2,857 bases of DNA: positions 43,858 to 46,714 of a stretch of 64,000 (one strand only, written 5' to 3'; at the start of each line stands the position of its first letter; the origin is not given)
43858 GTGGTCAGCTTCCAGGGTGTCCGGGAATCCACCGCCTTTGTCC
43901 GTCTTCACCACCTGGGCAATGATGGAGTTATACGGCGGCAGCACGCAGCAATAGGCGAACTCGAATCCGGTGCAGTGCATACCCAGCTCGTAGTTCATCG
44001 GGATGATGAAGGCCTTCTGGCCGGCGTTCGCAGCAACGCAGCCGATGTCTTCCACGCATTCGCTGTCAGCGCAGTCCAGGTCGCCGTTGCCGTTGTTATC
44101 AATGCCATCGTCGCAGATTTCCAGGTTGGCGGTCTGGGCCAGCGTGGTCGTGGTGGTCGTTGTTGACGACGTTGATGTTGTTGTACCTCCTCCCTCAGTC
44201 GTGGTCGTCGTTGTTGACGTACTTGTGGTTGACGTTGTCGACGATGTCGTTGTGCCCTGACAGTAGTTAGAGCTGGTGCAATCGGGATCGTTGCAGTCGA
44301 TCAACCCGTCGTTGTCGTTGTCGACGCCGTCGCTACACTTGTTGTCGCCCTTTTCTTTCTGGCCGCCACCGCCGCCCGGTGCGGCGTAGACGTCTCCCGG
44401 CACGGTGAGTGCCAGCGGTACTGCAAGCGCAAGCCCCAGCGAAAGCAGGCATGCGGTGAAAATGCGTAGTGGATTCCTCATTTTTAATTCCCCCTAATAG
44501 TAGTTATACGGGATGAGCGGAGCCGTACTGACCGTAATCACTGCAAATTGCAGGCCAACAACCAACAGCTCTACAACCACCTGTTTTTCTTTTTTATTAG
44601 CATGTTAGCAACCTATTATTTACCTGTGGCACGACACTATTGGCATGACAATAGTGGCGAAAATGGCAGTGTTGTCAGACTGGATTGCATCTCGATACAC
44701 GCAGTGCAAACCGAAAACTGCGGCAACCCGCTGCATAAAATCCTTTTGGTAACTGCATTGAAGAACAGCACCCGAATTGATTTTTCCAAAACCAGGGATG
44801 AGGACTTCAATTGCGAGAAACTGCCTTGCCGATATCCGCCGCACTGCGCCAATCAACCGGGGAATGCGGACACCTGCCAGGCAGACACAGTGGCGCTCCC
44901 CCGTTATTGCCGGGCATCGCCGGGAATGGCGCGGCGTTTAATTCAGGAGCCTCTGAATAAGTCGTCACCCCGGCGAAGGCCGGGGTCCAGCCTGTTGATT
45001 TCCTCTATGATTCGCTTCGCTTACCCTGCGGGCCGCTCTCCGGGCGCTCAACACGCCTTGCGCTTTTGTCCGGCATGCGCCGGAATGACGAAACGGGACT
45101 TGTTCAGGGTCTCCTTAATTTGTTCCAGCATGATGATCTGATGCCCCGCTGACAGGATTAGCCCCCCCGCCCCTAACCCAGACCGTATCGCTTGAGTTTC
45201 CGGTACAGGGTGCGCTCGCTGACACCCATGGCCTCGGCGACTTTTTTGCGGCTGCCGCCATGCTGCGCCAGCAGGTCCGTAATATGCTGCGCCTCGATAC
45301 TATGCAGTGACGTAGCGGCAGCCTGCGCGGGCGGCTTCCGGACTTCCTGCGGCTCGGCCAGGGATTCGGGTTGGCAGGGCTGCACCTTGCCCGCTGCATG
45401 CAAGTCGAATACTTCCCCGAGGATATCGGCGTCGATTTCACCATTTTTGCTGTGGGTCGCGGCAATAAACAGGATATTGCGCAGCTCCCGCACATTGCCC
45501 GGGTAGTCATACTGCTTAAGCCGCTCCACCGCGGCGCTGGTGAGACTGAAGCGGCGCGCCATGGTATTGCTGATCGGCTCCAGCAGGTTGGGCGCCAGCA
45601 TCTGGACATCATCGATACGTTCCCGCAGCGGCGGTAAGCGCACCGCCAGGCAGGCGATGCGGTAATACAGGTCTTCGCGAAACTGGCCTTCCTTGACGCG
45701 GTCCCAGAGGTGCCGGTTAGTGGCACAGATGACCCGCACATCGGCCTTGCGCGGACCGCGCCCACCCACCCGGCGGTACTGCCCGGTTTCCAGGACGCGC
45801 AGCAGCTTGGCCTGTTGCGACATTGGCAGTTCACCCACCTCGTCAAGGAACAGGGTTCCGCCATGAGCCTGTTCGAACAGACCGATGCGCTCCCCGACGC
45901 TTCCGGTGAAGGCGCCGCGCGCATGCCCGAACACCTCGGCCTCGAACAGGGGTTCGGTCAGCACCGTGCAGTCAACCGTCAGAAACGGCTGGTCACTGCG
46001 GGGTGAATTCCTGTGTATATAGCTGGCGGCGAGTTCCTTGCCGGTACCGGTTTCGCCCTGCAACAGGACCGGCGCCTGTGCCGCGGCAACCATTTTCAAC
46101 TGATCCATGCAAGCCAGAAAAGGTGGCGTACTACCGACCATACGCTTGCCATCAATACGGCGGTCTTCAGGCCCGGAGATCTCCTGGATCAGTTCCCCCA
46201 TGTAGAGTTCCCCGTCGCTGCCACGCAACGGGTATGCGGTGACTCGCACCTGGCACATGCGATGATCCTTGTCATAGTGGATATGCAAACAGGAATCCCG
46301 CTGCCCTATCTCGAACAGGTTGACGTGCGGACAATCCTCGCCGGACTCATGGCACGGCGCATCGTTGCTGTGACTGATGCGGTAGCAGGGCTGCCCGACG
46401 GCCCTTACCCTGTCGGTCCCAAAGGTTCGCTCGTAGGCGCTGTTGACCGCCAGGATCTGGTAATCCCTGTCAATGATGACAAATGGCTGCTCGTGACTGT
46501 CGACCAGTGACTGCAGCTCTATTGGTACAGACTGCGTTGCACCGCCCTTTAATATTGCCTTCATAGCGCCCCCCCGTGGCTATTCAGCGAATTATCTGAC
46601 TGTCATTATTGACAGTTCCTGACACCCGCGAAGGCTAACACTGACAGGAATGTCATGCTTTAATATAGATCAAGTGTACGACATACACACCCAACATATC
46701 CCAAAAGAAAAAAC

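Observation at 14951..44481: Four paralogous giant nonaheme c-type cytochromes with swapped N-terminal domains and poly-Thr linkers, all on one strand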

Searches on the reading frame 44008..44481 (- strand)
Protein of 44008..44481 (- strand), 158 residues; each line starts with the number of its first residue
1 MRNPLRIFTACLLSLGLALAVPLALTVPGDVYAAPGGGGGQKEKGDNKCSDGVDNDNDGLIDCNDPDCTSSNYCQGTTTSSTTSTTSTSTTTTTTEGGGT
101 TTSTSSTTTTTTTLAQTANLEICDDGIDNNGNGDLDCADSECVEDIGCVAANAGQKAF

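Call 42: search_protein_families(library=pfam, proteins=[window:44008-44481:-], max_evalue=1)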
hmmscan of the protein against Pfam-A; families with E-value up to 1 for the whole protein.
seq(158 aa): 2 families
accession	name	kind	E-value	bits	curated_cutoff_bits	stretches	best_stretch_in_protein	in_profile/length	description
PF06933.16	SSP160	-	0.63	8.7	25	1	70-123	282-335/758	Special lobe-specific silk protein SSP160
PF21827.1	New_glue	-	0.93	9.7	31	0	76-115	22-64/94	New glue protein family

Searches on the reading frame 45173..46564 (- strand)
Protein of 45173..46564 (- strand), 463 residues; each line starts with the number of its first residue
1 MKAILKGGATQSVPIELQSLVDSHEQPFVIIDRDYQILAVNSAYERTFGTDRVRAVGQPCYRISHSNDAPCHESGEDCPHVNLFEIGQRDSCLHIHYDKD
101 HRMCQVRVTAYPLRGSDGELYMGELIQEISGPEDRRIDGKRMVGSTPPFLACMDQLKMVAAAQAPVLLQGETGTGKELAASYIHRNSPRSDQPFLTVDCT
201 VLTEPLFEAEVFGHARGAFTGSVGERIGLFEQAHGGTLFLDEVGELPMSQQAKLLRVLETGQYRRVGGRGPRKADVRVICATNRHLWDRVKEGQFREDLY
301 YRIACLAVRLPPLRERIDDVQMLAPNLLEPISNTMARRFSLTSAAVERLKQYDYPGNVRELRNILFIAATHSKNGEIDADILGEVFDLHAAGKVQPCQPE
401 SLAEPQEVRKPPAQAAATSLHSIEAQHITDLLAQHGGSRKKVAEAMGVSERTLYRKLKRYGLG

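Call 14: search_protein_families(library=pfam, proteins=[window:45173-46564:-], max_evalue=0.01)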
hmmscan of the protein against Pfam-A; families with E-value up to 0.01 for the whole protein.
window:45173-46564:- (463 aa): 22 families
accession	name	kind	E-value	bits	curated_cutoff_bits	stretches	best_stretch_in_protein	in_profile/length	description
PF00158.32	Sigma54_activat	-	3.8e-63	212.6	20.2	1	143-308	2-167/168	Sigma-54 interaction domain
PF14532.12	Sigma54_activ_2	-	1e-23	84.5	25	1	143-313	1-138/138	Sigma-54 interaction domain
PF25601.1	AAA_lid_14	-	3.4e-15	56.1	27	1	314-386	1-74/87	AAA+ ATPase lid domain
PF02954.25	HTH_8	-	2e-11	43.9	22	1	421-460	3-42/42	Bacterial regulatory protein, Fis family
PF18024.7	HTH_50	-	6.1e-08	32.7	27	1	421-462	9-49/50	Helix-turn-helix domain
PF08448.16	PAS_4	-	3.7e-07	30.8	23.1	1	22-121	2-97/110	PAS fold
PF13426.13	PAS_9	-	1.9e-06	28.5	27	1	27-122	3-93/103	PAS domain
PF00004.35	AAA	-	2e-06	28.7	21.2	1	166-285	1-111/131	ATPase family associated with various cellular activities (AAA)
PF07728.20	AAA_5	-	2.5e-06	28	22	1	165-285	1-124/139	AAA domain (dynein-related subfamily)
PF00989.32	PAS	-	1e-05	25.9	22.6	1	16-120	2-103/113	PAS fold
PF13384.12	HTH_23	-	1.1e-05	25.5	24.6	1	430-460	12-41/50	Homeodomain-like domain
PF13188.13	PAS_8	-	0.00016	21.9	21.8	1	17-72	3-55/65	PAS domain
PF01078.27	Mg_chelatase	-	0.00021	21.2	20.3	0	156-283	15-157/207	Magnesium chelatase, subunit ChlI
PF13542.12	HTH_Tnp_ISL3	-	0.00027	20.8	27.4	1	432-460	23-50/51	Helix-turn-helix domain of transposase family ISL3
PF13518.12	HTH_28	-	0.0003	21.2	25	1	432-461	8-37/52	Helix-turn-helix domain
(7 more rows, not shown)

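Call 106: search_protein_families(library=ncbifam, proteins=[window:45173-46564:-], max_evalue=0.001)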
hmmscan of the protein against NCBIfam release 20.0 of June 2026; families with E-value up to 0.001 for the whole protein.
window:45173-46564:- (463 aa): 27 families (the best 25 are shown)
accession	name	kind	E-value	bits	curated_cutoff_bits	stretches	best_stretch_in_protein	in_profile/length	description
TIGR01817.1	nifA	equivalog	3.2e-93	313.3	528.85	1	133-446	189-499/534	nif-specific transcriptional activator NifA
NF003451.0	PRK05022.1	equivalog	1.8e-89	300.8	476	1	137-462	187-510/512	nitric oxide reductase transcriptional regulator NorR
NF038308.1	RNA_repair_RtcR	equivalog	1.6e-86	291.3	650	1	141-460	181-516/530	RNA repair transcriptional activator RtcR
TIGR01818.1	ntrC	equivalog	1.1e-82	278.3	558.6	1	138-458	132-461/463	nitrogen regulation protein NR(I)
TIGR02329.1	propionate_PrpR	equivalog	6.5e-81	272.5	499.2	1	140-458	212-525/526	propionate catabolism operon regulatory protein PrpR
NF008469.0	PRK11361.1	equivalog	1.1e-79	268.3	714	1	141-462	144-456/461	acetoacetate metabolism transcriptional regulator AtoC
NF041552.1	TF_PrdR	equivalog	9.3e-79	265.3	795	1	142-461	269-577/577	sigma-54 dependent transcriptional regulator PrdR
NF050807.1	TransRegFlbDCaul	equivalog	1.2e-78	265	750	1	150-460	128-438/454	sigma-54-dependent transcriptional regulator FlbD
TIGR02915.1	PEP_resp_reg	equivalog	7.5e-78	262.3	502.6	1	142-462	141-444/445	PEP-CTERM-box response regulator transcription factor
NF041946.1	LuxO_transreg_Vib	equivalog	3.4e-77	260.2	800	1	140-460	133-460/463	quorum-sensing sigma-54 dependent transcriptional regulator LuxO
NF011953.0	PRK15424.1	equivalog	4.1e-77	260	703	1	136-459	215-533/538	propionate catabolism operon regulatory protein PrpR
TIGR02974.1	phageshock_pspF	equivalog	4.5e-77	259.5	443.55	1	143-460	2-336/336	phage shock protein operon transcriptional activator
NF008085.0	PRK10820.1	equivalog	2.5e-70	237.6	576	1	17-462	82-512/520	transcriptional regulator TyrR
NF051870.1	NAssimRespRegNtrX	equivalog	1.4e-65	221.9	600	1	134-462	133-452/452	nitrogen assimilation response regulator NtrX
NF008176.1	PRK10923.1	equivalog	1.5e-65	221.6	620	1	143-462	141-468/469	nitrogen regulation protein NR(I)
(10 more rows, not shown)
